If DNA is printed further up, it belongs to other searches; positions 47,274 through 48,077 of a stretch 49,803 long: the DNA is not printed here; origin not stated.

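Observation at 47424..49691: OLD/PARIS-like ATPase-TOPRIM fusion paired with a small 3-TM protein next to the tRNA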

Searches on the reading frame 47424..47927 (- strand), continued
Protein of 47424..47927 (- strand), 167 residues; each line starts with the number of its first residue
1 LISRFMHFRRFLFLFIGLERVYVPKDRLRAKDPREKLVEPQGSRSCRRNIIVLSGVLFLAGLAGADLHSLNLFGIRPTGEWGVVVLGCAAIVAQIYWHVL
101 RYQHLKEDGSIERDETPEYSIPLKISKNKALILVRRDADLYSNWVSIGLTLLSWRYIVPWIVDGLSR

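Call 46: find_encoding_contigs(protein=P0173, flank=5000, max_places=3)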
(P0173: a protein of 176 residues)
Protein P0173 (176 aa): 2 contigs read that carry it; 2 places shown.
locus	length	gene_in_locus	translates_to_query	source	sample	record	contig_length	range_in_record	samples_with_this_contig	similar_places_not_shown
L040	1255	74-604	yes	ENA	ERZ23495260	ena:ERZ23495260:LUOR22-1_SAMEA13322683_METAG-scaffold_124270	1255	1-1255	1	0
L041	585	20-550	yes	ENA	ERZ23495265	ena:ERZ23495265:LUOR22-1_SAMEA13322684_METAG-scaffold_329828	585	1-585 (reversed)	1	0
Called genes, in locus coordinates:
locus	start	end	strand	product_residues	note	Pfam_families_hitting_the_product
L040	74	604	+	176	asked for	-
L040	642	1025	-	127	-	-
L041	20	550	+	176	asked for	-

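Call 47: fold_search(model_id=the predicted structure, library=pdb)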
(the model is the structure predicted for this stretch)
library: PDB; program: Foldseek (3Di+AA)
matches with E <= 10: 133; with E <= 0.001: 0
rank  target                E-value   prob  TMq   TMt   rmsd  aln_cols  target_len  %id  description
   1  8iuf_E9               8.9e-01  0.08  0.19  0.19  14.9       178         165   14  Cryo-EM structure of Euglena gracilis super-complex I+III2+IV, composite (released 2024-02-28)
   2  7bxx_B                1.2e+00  0.06  0.18  0.11  30.4       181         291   11  Tetanus neurotoxin translocation domain -C467S (released 2021-02-17)
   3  5vox_R                1.6e+00  0.06  0.19  0.16  20.9       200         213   12  Yeast V-ATPase in complex with Legionella pneumophila effector SidK (rotational state 1) (released 2017-06-21)
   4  8xm6_B                1.7e+00  0.07  0.20  0.12  24.7       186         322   10  Cryo-EM structure of human ZnT1 WT, in the absence of zinc, determined in an outward-facing conformation (released 2024-10-30)
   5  3hhr_A                1.8e+00  0.08  0.21  0.19  17.5       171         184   12  HUMAN GROWTH HORMONE AND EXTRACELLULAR DOMAIN OF ITS RECEPTOR: CRYSTAL STRUCTURE OF THE COMPLEX (released 1994-04-30)
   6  9dvb_D                1.8e+00  0.06  0.16  0.19  16.6       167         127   16  Thermus thermophilus MreC-MreD complex with an internal MreD BRIL fusion and an anti-BRIL Fab (released 2025-10-15)
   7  3rgb_C                2.0e+00  0.10  0.28  0.23  13.0       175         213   15  Crystal structure of particulate methane monooxygenase from Methylococcus capsulatus (Bath) (released 2011-11-23)
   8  8xwn_R                2.0e+00  0.06  0.19  0.11  22.4       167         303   14  Structure of CXCR2 bound to CXCL8 (Ligand-receptor focused map) (released 2025-01-15)
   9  1yew_C                2.2e+00  0.10  0.29  0.26  12.6       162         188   15  Crystal structure of particulate methane monooxygenase (released 2005-02-08)
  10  8f6k_A                2.2e+00  0.06  0.20  0.12  14.6       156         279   19  Cryo-EM structure of a Zinc-loaded H263A/D287A mutant of the YiiP-Fab complex (released 2023-02-08)
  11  5vhx_E                2.3e+00  0.28  0.35  0.32   9.7       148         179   14  GluA2-1xGSG1L bound to ZK (released 2017-05-03)
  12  5wb2_A                2.3e+00  0.06  0.19  0.09  21.5       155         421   15  US28 bound to engineered chemokine CX3CL1.35 and nanobodies (released 2018-06-13)
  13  9dm3_MODEL_1_A        2.6e+00  0.06  0.19  0.22  19.7       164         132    9  De novo design of proteins that bind naphthalenediimides, powerful photooxidants with tunable photophysical pr (released 2025-03-05)
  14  8s8z_A                2.6e+00  0.04  0.18  0.13  17.6       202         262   11  Cryo-EM structure of octameric human CALHM1 (I109W) in complex with ruthenium red (released 2023-07-26)
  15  8xyv_B                2.7e+00  0.21  0.31  0.44   6.2       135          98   10  De novo designed protein 0705-5 (released 2024-10-02)
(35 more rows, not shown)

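Call 48: find_related_loci(query=A1, collection=viral_contigs, flank=8000)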
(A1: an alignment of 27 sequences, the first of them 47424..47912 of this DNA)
Query A1 (162 aa) in viral_contigs; peptide patterns used: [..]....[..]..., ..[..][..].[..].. (x = any residue, [..] = any of these).
8 stretches matched a pattern, but none encodes a relative of the query by tblastn (E <= 1e-3).

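Call 49: find_encoding_contigs(protein=P0126, flank=6000, max_places=2)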
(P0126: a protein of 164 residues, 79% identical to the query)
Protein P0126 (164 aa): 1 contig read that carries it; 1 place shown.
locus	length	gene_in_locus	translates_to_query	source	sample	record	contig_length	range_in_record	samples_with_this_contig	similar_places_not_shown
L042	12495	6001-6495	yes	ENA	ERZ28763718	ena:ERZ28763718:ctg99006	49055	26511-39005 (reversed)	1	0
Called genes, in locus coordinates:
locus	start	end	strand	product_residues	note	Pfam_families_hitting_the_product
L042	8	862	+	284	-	PF02463:SMC_N (weak), PF13175:AAA_15, PF13476:AAA_23, PF13304:AAA_21 (weak)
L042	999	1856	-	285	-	PF01695:IstB_IS21, PF00308:Bac_DnaA (weak), PF20720:nSTAND3 (faint), PF07728:AAA_5 (weak)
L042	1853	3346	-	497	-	PF22483:Mu-transpos_C_2 (weak)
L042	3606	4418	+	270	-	PF13304:AAA_21 (weak), PF13175:AAA_15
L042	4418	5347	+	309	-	-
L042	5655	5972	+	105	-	-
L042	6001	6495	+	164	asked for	-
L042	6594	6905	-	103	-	-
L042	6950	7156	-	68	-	-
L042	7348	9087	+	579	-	-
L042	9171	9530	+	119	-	-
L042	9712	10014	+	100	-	PF01527:HTH_Tnp_1 (weak)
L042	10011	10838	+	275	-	PF13276:HTH_21, PF00665:rve, PF24764:rva_4, PF13683:rve_3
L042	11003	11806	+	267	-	PF00149:Metallophos, PF12850:Metallophos_2 (faint)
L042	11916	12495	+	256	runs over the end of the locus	PF00149:Metallophos, PF12850:Metallophos_2 (faint)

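Call 50: find_encoding_contigs(protein=P0139, flank=6000, max_places=3)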
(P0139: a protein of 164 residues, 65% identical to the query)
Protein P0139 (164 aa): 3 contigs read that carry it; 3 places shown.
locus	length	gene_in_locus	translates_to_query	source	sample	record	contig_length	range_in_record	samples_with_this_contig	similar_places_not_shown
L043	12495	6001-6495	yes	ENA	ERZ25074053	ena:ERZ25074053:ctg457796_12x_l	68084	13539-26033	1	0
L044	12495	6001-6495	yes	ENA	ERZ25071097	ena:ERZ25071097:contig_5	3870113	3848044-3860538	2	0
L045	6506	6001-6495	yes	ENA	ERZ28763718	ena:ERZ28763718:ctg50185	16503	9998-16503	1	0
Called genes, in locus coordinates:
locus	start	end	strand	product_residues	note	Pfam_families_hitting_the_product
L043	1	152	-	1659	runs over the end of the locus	PF13156:Mrr_cat_2, PF04851:ResIII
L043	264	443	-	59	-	-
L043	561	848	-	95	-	PF12762:DDE_Tnp_IS1595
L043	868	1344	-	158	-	-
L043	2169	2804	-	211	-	PF06114:Peptidase_M78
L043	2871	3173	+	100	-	-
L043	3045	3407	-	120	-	PF13560:HTH_31, PF01381:HTH_3, PF12844:HTH_19, PF13443:HTH_26 (weak)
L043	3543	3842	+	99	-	PF14452:Multi_ubiq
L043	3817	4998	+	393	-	PF20590:DUF6791, PF00899:ThiF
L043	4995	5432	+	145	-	PF20137:BubE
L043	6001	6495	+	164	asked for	-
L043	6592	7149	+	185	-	-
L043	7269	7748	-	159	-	PF07883:Cupin_2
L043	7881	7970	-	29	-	-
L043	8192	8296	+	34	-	-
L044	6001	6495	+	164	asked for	-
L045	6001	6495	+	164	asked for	-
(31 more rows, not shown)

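Call 51: search_protein_families(library=pfam, alignment_id=A1, max_evalue=5)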
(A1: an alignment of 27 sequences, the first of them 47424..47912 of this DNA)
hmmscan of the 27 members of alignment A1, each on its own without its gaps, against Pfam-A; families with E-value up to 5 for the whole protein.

A. member 1, window:47424-47912:- (162 aa): 1 family
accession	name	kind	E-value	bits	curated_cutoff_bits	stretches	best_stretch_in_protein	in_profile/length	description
PF03626.19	COX4_pro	-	0.058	14.2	28.9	1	65-104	23-53/72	Prokaryotic Cytochrome C oxidase subunit IV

B. families by the number of members that match (of 27 scanned): 11 families
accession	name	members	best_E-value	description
PF01484.22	Col_cuticle_N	4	0.013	Nematode cuticle collagen N-terminal domain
PF17428.7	DUF5412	3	0.15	Family of unknown function (DUF5412)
PF18203.6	IPTL-CTERM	3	0.38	IPTL-CTERM motif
PF01545.26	Cation_efflux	2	0.031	Cation efflux family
PF20990.2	DUF2207_C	1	0.045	Predicted membrane protein (DUF2207) C-terminal domain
PF03626.19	COX4_pro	1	0.058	Prokaryotic Cytochrome C oxidase subunit IV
PF24838.2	8xMP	1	0.12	Octameric membrane protein family (8xMP)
PF20345.3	DUF6640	1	0.15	Family of unknown function (DUF6640)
PF00487.30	FA_desaturase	1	0.18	Fatty acid desaturase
PF19744.4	DUF6232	1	0.18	Family of unknown function (DUF6232)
PF16124.10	RecQ_Zn_bind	1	0.3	RecQ zinc-binding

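Call 56: find_encoding_contigs(protein=P0144, flank=6000, max_places=2)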
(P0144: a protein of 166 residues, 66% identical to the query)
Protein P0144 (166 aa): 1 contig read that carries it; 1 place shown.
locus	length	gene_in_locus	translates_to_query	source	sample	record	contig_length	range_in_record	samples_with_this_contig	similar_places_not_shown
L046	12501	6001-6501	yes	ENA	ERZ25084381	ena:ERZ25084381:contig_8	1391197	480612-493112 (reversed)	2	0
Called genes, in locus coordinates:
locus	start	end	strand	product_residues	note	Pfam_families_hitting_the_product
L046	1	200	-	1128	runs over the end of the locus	PF13643:DUF4145, PF04313:HSDR_N (faint), PF00270:DEAD, PF04851:ResIII, PF18766:SWI2_SNF2, PF00271:Helicase_C (weak), PF08463:EcoEI_R_C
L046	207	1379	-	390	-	PF01420:Methylase_S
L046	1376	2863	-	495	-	PF12161:HsdM_N, PF02384:N6_Mtase, PF01170:UPF0020 (weak), PF07669:Eco57I (weak)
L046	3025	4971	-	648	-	PF03235:GmrSD_N, PF07510:GmrSD_C (faint)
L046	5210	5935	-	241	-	PF01844:HNH, PF14279:HNH_5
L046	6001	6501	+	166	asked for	-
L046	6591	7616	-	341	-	-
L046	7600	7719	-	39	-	-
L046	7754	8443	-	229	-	PF00520:Ion_trans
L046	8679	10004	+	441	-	-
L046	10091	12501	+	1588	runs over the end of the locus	PF13195:DUF4011, PF13086:AAA_11 (weak), PF13245:AAA_19 (faint), PF13604:AAA_30 (faint), PF13086:AAA_11 (weak), PF13087:AAA_12, PF18741:MTES_1575, PF11784:DUF3320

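Call 57: find_encoding_contigs(protein=P0157, flank=6000, max_places=2)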
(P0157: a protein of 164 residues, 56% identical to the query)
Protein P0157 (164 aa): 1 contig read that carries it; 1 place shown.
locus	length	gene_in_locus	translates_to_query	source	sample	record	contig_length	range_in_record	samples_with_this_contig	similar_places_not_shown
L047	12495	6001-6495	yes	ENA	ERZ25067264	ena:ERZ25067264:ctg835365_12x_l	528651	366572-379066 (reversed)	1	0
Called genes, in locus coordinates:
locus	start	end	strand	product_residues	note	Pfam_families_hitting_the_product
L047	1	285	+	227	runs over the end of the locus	PF03099:BPL_LplA_LipB, PF02237:BPL_C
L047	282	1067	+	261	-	PF03309:Pan_kinase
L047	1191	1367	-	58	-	-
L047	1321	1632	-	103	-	-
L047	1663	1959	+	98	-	PF01381:HTH_3 (weak), PF13560:HTH_31 (weak)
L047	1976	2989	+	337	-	PF10987:DUF2806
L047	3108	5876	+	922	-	PF02384:N6_Mtase (faint)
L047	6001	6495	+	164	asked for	-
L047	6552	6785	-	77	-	PF20605:Antitox_RHH (weak)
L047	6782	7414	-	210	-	PF01656:CbiA, PF02374:ArsA_ATPase (weak), PF10609:ParA (weak), PF13614:AAA_31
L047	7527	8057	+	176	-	-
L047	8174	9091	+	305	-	-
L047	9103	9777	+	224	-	PF13365:Trypsin_2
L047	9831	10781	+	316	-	PF05598:DUF772, PF01609:DDE_Tnp_1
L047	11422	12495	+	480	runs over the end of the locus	PF01555:N6_N4_Mtase (weak)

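Call 66: list_cluster_members(proteins=[P0172, P0174, P0175, P0176, P0177, P0178, P0179, P0180, P0181, P0183])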
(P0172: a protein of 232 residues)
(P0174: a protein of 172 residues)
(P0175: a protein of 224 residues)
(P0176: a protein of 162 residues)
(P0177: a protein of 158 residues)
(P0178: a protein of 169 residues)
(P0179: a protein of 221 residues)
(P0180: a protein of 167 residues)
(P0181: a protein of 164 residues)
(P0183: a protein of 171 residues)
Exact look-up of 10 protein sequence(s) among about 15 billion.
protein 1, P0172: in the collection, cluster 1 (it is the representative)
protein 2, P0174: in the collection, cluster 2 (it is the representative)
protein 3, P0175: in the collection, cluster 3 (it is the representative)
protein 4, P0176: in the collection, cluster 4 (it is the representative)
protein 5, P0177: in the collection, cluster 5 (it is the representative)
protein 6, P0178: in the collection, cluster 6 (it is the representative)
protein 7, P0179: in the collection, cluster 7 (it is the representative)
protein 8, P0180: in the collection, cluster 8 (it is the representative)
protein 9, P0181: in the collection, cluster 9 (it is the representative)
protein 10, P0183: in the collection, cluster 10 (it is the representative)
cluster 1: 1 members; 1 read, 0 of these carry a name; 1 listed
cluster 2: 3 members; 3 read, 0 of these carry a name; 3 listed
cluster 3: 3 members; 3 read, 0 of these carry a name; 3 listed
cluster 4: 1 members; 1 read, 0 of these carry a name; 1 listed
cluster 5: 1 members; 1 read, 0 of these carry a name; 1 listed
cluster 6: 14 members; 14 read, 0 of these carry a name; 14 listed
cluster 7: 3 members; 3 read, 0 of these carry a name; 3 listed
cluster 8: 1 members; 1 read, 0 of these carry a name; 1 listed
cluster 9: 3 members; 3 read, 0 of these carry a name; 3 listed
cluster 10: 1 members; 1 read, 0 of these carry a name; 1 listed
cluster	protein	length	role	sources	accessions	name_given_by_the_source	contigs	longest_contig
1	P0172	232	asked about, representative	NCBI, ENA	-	-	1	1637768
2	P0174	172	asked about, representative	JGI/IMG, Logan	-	-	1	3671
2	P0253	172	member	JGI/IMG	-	-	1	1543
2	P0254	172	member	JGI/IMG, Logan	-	-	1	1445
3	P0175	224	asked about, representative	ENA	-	-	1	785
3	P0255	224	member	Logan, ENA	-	-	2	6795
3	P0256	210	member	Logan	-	-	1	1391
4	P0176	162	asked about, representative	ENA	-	-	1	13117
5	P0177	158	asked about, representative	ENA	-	-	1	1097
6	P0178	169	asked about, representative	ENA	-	-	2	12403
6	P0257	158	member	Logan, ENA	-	-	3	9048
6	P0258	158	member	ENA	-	-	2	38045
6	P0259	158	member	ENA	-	-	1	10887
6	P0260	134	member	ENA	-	-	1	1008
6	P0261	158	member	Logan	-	-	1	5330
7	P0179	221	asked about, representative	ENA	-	-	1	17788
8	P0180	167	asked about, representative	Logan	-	-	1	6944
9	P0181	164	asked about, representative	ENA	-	-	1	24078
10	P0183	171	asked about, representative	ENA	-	-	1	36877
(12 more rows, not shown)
